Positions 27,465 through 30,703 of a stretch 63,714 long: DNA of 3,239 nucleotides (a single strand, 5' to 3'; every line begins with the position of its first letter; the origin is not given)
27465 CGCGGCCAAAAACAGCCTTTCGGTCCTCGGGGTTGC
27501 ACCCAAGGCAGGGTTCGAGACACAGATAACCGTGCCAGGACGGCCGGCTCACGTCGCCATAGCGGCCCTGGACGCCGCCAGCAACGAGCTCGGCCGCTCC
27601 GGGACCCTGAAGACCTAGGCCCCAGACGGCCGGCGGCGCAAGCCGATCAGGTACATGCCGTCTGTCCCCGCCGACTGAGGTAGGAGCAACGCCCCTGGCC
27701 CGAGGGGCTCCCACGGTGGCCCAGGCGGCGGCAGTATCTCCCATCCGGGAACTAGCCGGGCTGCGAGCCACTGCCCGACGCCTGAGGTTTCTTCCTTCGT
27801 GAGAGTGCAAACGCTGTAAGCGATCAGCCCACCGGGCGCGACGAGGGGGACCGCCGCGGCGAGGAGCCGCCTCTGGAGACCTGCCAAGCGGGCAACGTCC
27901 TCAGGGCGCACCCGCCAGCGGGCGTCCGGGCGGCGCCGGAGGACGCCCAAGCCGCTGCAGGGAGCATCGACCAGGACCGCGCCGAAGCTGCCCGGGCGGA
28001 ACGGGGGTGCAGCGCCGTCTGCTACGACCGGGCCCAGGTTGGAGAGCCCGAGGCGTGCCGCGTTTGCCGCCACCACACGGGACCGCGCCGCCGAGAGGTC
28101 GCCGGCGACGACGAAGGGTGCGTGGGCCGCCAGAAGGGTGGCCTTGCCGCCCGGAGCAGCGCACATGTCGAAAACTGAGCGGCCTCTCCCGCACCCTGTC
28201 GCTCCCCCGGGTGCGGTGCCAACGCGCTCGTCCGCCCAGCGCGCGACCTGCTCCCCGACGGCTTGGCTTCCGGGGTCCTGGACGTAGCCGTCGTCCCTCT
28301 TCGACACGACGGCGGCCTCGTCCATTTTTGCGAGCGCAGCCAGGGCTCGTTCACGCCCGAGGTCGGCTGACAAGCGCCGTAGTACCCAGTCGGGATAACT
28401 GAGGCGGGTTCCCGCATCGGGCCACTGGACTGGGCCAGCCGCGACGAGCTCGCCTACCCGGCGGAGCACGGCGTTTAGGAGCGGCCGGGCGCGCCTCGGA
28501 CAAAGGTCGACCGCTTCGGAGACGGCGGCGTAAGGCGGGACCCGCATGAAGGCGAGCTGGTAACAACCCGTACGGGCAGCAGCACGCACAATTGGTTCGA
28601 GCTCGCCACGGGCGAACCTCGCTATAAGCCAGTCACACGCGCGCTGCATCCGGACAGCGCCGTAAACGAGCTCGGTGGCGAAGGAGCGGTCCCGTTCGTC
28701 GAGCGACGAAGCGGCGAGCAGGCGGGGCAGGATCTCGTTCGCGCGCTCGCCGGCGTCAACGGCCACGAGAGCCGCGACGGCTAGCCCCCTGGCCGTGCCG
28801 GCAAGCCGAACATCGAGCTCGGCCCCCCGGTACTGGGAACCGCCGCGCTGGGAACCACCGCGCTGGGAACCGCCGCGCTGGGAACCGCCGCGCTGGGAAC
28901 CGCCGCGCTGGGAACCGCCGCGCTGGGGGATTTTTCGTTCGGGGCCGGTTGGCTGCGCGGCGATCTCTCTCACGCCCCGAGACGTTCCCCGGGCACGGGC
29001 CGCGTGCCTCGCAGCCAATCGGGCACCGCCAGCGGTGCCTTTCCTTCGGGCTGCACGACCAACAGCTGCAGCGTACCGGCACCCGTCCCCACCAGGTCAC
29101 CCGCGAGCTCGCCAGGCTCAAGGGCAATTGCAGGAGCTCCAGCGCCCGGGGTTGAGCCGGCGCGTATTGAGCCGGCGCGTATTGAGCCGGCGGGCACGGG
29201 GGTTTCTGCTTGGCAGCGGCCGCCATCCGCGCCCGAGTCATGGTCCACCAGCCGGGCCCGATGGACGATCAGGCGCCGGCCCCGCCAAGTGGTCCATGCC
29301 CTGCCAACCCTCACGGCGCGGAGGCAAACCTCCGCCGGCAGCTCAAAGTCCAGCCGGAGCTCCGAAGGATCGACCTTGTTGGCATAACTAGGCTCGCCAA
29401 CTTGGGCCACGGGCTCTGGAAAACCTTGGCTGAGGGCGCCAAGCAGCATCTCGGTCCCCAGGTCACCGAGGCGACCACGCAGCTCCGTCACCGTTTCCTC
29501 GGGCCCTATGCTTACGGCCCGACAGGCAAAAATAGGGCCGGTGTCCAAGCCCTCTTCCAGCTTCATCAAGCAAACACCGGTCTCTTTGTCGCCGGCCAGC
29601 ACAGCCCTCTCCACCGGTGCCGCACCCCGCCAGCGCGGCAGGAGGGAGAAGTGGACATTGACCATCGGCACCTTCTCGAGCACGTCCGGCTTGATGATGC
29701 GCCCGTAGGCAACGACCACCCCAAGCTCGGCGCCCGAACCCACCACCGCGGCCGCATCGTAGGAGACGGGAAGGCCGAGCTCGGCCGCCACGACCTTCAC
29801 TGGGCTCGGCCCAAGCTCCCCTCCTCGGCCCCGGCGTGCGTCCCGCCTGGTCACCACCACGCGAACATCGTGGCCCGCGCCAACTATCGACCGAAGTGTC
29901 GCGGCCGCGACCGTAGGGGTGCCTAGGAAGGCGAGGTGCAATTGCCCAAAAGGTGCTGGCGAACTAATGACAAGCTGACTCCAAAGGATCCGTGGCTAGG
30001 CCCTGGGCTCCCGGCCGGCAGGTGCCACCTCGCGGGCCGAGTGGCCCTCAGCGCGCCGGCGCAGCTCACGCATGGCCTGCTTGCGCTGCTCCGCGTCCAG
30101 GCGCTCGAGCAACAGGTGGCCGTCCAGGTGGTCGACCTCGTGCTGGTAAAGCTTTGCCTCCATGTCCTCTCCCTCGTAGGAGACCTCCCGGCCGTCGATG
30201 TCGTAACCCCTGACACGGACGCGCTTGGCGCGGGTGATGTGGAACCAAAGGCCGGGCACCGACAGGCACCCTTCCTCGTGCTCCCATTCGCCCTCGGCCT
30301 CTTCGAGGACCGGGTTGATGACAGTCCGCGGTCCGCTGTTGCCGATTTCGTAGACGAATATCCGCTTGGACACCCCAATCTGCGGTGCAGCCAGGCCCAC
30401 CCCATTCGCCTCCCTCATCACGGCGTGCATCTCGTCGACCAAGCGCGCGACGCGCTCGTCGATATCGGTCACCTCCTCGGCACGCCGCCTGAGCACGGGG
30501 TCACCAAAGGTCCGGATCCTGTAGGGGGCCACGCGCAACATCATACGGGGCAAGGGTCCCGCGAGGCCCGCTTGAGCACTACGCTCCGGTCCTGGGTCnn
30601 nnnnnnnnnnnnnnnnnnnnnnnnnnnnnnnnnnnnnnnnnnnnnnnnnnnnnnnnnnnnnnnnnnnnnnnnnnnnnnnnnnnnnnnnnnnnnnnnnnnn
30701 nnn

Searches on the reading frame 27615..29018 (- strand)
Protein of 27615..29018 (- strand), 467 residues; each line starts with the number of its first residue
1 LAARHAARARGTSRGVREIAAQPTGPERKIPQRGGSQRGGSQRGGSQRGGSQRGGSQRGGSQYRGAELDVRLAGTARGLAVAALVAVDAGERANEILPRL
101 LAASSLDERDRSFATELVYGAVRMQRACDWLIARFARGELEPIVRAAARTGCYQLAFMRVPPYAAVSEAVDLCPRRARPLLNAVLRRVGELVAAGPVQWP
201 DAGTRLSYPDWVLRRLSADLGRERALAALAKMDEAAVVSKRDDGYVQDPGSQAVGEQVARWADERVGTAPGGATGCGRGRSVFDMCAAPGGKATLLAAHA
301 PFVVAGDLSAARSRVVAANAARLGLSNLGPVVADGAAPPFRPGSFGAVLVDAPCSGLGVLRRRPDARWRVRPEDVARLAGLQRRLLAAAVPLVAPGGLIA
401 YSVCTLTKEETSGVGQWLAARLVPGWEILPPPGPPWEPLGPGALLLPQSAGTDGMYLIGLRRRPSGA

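Call 10: search_protein_families(library=pfam, proteins=[window:27615-29018:-])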
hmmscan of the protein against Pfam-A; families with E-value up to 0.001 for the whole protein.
window:27615-29018:- (467 aa): 2 families
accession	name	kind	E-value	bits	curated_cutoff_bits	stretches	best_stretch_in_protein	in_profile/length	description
PF01189.24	Methyltr_RsmB-F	-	1.1e-36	126.8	27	1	281-457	11-195/199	16S rRNA methyltransferase RsmB/F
PF01029.23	NusB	-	6e-22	78.9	23.1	1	76-188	3-131/133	NusB family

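Call 56: search_protein_families(library=ncbifam, proteins=[window:27615-29018:-], max_evalue=1e-10)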
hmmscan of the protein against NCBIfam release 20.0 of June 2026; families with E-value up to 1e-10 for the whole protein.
window:27615-29018:- (467 aa): 9 families
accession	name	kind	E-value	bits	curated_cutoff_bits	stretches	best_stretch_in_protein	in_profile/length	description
NF011494.0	PRK14902.1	equivalog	3.6e-61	207.3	319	2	278-462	250-442/444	16S rRNA (cytosine(967)-C(5))-methyltransferase RsmB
NF011493.0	PRK14901.1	equivalog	5.2e-61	206.8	540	2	278-462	254-445/447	16S rRNA (cytosine(967)-C(5))-methyltransferase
TIGR00563.1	rsmB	equivalog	1.5e-55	189.1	269.05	2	281-463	248-436/437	16S rRNA (cytosine(967)-C(5))-methyltransferase RsmB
NF008149.0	PRK10901.1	equivalog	9.1e-51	173.2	375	2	278-462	251-432/434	16S rRNA (cytosine(967)-C(5))-methyltransferase RsmB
NF011495.0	PRK14903.1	equivalog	3.3e-44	151.4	503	2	279-414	238-377/431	16S rRNA (cytosine(967)-C(5))-methyltransferase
TIGR00446.1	nop2p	subfamily_domain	4.2e-30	104.9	210.45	1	280-420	73-216/264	NOL1/NOP2/sun family putative RNA methylase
NF008898.0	PRK11933.1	equivalog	9.9e-28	96.8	588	1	280-421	119-264/480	16S rRNA (cytosine(1407)-C(5))-methyltransferase RsmF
NF041567.1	mtaseRsmF_Thermus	equivalog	4.5e-22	78.3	690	1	277-415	91-232/443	16S rRNA (cytosine(1407)-C(5))-methyltransferase RsmF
NF040814.1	tRNA_cyt_mtase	equivalog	7.6e-17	61.3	550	1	279-418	106-248/305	tRNA (cytosine(49)-C(5))-methyltransferase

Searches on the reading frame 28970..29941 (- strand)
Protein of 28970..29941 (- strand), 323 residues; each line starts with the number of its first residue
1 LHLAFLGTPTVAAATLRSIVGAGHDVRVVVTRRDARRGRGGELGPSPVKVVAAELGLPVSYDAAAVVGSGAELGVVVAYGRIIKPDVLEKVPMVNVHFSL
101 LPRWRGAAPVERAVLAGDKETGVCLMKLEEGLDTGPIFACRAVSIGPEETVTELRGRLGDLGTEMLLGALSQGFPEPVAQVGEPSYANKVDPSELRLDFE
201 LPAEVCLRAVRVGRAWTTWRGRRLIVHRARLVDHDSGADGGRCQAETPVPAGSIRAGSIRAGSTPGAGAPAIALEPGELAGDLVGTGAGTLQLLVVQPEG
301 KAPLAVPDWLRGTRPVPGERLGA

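Call 10: search_protein_families(library=pfam, proteins=[window:28970-29941:-])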
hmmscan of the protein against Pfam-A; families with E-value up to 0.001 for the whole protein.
window:28970-29941:- (323 aa): 2 families
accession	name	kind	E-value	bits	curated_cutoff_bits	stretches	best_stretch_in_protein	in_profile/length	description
PF00551.24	Formyl_trans_N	-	1.7e-30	106.5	26.1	1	2-169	2-180/181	Formyl transferase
PF02911.23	Formyl_trans_C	-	5.7e-07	30.1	21.1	1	189-313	1-99/100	Formyl transferase, C-terminal domain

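Call 56: search_protein_families(library=ncbifam, proteins=[window:28970-29941:-], max_evalue=1e-10)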
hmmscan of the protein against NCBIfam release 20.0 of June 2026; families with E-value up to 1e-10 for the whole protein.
window:28970-29941:- (323 aa): 4 families
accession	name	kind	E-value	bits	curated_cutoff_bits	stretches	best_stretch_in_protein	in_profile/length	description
TIGR00460.1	fmt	equivalog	4.6e-50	170.5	201.5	1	3-236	3-255/315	methionyl-tRNA formyltransferase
NF005414.0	PRK06988.1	equivalog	6.8e-20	71.3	316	1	11-239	13-257/311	formyltransferase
NF005998.1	PRK08125.1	equivalog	6.7e-16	57.8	777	1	15-249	15-265/649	bifunctional UDP-4-amino-4-deoxy-L-arabinose formyltransferase/UDP-glucuronic acid oxidase ArnA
TIGR00639.1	PurN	equivalog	7e-13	48.5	150.1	1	71-166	80-177/192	phosphoribosylglycinamide formyltransferase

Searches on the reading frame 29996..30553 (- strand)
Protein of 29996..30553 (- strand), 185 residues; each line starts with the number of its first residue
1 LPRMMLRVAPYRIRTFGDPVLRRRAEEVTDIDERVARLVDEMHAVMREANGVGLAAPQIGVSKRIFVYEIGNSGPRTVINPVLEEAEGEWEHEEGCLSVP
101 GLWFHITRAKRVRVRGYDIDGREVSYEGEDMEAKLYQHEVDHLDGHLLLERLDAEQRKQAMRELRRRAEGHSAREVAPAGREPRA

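Call 18: search_protein_families(library=pfam, proteins=[window:29996-30553:-])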
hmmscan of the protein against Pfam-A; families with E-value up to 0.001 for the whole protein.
window:29996-30553:- (185 aa): 1 family
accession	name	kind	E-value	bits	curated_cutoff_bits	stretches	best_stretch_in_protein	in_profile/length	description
PF01327.26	Pep_deformylase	-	1.3e-48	165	22.8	1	11-157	2-155/156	Polypeptide deformylase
